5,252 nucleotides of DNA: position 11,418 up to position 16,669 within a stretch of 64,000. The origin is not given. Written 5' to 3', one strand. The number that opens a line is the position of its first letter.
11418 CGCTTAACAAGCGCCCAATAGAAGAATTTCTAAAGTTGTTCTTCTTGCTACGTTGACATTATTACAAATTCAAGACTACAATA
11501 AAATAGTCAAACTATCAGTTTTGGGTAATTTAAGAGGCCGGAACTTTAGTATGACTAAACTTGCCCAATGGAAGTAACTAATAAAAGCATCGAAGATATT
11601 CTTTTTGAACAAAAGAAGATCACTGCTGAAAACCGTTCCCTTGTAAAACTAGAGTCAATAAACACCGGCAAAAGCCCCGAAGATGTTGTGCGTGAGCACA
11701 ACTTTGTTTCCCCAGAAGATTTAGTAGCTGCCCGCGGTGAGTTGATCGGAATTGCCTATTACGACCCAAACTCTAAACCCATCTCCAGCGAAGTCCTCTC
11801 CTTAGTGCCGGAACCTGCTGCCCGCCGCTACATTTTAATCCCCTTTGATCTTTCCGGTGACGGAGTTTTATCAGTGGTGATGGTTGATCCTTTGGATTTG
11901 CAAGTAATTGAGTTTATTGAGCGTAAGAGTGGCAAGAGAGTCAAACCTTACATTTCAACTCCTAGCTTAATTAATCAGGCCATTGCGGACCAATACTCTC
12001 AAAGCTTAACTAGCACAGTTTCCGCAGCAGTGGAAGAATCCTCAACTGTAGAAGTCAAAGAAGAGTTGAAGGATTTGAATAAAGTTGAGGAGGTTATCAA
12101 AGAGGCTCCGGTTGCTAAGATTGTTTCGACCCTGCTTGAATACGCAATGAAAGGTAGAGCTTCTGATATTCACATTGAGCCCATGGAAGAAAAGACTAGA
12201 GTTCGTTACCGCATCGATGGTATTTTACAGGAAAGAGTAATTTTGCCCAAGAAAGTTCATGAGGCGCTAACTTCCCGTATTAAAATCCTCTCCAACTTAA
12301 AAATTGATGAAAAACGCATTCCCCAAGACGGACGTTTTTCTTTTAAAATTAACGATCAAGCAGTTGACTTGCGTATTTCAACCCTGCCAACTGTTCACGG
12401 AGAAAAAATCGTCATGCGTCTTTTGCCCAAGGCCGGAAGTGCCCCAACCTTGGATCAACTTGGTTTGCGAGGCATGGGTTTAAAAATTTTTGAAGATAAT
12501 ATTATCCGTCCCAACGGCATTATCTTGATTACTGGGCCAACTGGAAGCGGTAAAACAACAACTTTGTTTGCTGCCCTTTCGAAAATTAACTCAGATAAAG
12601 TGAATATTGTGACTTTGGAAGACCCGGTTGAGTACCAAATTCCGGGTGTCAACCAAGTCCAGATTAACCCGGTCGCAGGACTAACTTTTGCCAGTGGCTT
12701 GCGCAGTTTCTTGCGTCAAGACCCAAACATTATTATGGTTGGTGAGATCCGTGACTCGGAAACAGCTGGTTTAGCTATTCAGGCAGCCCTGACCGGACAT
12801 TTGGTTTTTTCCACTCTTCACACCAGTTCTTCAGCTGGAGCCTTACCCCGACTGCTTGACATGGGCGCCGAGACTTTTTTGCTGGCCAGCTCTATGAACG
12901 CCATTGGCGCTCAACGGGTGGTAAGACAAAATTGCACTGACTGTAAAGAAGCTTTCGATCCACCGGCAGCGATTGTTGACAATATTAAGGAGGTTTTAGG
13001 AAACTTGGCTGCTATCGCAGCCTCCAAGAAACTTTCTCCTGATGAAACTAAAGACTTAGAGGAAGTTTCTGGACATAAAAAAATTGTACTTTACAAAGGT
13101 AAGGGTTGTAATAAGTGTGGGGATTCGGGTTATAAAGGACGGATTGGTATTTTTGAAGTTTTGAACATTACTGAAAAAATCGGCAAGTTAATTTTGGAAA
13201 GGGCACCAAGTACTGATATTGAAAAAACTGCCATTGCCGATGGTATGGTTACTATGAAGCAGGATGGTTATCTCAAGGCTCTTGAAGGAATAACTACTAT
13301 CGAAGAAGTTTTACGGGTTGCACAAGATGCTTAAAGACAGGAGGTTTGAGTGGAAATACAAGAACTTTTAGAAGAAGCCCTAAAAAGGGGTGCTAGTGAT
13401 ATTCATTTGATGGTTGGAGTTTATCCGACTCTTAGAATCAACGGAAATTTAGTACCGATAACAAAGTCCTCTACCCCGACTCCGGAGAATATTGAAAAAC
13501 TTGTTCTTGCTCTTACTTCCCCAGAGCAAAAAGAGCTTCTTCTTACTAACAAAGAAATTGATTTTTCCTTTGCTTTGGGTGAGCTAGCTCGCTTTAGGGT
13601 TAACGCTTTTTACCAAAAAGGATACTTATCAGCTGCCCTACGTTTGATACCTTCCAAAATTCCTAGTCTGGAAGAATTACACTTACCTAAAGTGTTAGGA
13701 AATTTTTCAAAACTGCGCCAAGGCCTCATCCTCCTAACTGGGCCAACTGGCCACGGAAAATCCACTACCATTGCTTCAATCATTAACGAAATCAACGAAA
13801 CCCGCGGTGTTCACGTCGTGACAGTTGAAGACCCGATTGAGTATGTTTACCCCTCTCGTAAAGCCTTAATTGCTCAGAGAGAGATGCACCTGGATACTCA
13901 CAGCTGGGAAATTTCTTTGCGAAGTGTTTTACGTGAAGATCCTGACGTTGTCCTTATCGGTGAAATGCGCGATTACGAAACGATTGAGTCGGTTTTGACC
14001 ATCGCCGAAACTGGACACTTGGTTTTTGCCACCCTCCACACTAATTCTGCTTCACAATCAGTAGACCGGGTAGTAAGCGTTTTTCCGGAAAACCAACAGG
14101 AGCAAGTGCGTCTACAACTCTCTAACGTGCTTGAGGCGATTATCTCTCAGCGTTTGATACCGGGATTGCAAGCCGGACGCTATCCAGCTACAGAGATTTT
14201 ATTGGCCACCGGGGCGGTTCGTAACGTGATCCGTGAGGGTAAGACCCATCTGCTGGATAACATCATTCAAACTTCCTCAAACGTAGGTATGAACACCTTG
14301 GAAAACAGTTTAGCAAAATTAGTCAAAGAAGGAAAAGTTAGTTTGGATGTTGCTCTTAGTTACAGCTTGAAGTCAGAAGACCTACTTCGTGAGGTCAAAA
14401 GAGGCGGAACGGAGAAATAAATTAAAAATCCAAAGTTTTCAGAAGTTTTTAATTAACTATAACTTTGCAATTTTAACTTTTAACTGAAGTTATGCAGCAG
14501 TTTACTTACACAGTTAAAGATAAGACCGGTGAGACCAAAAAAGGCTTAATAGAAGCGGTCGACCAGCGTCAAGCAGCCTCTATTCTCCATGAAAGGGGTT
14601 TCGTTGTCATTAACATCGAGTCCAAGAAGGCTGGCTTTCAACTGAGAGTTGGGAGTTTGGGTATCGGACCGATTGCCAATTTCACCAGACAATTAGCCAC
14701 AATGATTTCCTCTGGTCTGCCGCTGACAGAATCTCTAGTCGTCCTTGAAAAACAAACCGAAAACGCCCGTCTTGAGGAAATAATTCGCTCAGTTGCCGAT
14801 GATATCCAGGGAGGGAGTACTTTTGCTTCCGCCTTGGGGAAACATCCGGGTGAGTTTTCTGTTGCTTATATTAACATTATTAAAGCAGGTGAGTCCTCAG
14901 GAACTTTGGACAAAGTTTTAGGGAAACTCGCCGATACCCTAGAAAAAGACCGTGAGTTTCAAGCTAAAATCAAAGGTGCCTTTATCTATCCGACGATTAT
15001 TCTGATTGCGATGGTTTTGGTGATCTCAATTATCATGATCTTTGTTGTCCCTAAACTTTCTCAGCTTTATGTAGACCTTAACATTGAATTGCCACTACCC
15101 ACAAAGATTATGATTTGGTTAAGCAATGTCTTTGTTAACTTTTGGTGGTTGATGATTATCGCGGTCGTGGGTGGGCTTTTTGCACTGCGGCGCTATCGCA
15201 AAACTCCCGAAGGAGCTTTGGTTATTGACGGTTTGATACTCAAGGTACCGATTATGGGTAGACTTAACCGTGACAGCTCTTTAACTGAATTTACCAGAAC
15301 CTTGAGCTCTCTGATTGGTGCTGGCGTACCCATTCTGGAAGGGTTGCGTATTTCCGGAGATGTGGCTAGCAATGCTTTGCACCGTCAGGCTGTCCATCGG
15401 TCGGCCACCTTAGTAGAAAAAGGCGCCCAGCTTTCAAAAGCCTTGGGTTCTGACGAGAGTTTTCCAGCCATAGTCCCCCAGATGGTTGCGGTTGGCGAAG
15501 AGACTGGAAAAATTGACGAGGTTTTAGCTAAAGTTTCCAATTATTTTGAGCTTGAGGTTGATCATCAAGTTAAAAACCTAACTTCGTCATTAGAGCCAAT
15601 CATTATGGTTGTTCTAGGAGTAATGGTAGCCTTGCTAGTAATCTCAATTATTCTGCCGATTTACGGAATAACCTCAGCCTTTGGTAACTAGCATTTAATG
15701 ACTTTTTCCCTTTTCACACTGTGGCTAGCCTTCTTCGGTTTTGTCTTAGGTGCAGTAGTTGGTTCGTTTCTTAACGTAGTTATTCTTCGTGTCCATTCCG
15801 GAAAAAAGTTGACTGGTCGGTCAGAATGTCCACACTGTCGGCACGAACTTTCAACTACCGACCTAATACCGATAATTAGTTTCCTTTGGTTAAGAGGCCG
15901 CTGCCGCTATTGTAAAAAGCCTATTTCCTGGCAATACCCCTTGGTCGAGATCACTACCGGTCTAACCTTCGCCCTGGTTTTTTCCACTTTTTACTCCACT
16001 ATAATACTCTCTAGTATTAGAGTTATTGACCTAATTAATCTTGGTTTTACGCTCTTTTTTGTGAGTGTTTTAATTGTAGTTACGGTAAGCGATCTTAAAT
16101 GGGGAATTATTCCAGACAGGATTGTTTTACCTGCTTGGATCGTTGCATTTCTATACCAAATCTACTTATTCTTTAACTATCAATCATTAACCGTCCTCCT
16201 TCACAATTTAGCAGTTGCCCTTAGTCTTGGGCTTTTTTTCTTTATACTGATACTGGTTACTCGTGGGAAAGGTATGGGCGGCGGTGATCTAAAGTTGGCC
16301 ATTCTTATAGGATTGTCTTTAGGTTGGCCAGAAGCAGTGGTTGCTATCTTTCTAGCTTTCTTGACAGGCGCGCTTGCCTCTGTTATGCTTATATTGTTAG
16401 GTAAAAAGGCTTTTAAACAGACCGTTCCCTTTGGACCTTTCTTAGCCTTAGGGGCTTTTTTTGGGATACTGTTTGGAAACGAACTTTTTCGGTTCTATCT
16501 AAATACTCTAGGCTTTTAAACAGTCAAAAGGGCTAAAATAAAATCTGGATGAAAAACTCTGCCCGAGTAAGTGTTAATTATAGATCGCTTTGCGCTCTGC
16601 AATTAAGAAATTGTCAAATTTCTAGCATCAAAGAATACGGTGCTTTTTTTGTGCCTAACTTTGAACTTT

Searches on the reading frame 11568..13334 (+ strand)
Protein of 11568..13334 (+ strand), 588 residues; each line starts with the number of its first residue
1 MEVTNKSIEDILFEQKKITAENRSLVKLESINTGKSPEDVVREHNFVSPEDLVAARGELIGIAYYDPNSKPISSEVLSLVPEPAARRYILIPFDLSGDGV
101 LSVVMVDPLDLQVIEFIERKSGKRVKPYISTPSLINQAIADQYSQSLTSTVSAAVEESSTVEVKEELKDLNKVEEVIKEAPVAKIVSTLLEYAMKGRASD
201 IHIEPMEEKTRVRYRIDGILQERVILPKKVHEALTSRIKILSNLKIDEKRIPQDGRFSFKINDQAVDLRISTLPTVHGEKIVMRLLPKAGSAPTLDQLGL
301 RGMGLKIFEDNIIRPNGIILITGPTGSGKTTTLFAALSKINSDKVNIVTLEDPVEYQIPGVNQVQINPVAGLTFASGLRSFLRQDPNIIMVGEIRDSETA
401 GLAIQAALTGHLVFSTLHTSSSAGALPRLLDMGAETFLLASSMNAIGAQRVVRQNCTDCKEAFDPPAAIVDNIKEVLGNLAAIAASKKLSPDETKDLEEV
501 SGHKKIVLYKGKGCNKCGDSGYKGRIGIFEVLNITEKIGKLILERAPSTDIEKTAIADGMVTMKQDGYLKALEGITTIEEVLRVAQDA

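Call 42: search_protein_families(library=pfam, proteins=[window:11568-13334:+], max_evalue=0.001)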
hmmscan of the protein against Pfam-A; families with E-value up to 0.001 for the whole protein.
window:11568-13334:+ (588 aa): 8 families
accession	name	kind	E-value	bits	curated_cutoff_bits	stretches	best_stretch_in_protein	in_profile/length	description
PF00437.27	T2SSE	-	5.6e-128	427.1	24.9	1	178-583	4-370/370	Type II/IV secretion system protein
PF05157.20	MshEN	-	1.1e-16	61.1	23.1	1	61-146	2-87/90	MshEN domain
PF13173.12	AAA_14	-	9.4e-05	22.9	27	1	316-426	2-103/129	AAA domain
PF20720.3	nSTAND3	-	0.00052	20.2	27.2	0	312-355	13-56/155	Novel STAND NTPase 3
PF25199.1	nSTAND_NTPase5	-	0.00059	20.1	34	0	316-350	41-76/145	Novel STAND NTPase 5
PF13476.12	AAA_23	-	0.00071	20.7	27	1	303-333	5-36/201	AAA domain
PF13191.12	AAA_16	-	0.0008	20.4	32.6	0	315-364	24-64/167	AAA ATPase domain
PF13401.12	AAA_22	-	0.001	19.9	27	0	315-351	4-42/130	AAA domain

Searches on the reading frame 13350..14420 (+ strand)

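Call 81: search_protein_families(library=pfam, proteins=[window:13350-14420:+], max_evalue=0.001)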
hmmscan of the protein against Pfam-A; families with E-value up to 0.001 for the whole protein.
window:13350-14420:+ (356 aa): 5 families
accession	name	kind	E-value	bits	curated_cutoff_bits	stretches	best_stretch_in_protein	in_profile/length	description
PF00437.27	T2SSE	-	1.8e-43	149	24.9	1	3-272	12-280/370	Type II/IV secretion system protein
PF13401.12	AAA_22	-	7.8e-05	23.4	27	1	123-162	4-42/130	AAA domain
PF01935.23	DUF87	-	0.00011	22.9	23.2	1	130-247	29-103/220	Helicase HerA, central domain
PF13245.12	AAA_19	-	0.00032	21.3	25.1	0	121-179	8-60/134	AAA domain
PF13191.12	AAA_16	-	0.00053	21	32.6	0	123-180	23-85/167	AAA ATPase domain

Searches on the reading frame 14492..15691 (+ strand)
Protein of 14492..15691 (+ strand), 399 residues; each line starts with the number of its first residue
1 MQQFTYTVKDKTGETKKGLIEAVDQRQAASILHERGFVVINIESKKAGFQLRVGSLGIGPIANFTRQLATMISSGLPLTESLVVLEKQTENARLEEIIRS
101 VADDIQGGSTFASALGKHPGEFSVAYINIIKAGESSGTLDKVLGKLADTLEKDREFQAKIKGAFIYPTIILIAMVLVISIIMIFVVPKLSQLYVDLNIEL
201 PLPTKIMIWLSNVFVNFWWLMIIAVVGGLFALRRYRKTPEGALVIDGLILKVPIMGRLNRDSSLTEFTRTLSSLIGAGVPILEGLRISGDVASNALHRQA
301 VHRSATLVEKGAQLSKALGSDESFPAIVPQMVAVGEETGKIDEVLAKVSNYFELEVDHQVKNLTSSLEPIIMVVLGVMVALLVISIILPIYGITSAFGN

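Call 81: search_protein_families(library=pfam, proteins=[window:14492-15691:+], max_evalue=0.001)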
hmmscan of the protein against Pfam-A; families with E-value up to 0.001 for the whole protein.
window:14492-15691:+ (399 aa): 2 families
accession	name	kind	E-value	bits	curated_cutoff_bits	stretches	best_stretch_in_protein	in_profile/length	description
PF00482.28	T2SSF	-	3.7e-64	214.8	25.2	2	64-187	1-125/125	Type II secretion system (T2SS), protein F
PF20990.2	DUF2207_C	-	0.00079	19.6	33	0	87-246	71-201/247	Predicted membrane protein (DUF2207) C-terminal domain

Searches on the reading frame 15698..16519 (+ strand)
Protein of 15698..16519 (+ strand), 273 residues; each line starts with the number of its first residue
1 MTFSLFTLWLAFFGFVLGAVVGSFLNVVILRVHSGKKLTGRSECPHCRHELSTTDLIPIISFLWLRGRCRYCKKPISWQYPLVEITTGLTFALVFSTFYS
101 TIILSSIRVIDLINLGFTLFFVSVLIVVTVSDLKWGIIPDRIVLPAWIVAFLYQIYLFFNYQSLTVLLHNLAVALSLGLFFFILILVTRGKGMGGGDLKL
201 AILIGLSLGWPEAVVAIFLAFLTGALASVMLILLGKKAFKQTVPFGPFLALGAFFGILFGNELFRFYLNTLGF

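Call 81: search_protein_families(library=pfam, proteins=[window:15698-16519:+], max_evalue=0.001)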
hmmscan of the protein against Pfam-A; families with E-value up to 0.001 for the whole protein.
window:15698-16519:+ (273 aa): 2 families
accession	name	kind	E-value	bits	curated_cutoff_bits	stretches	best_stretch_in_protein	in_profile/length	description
PF06750.18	A24_N_bact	-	7.4e-33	112.9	23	1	16-97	1-83/84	Bacterial Peptidase A24 N-terminal domain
PF01478.23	Peptidase_A24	-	4.5e-16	59.6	26.5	1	119-227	1-102/104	Type IV leader peptidase family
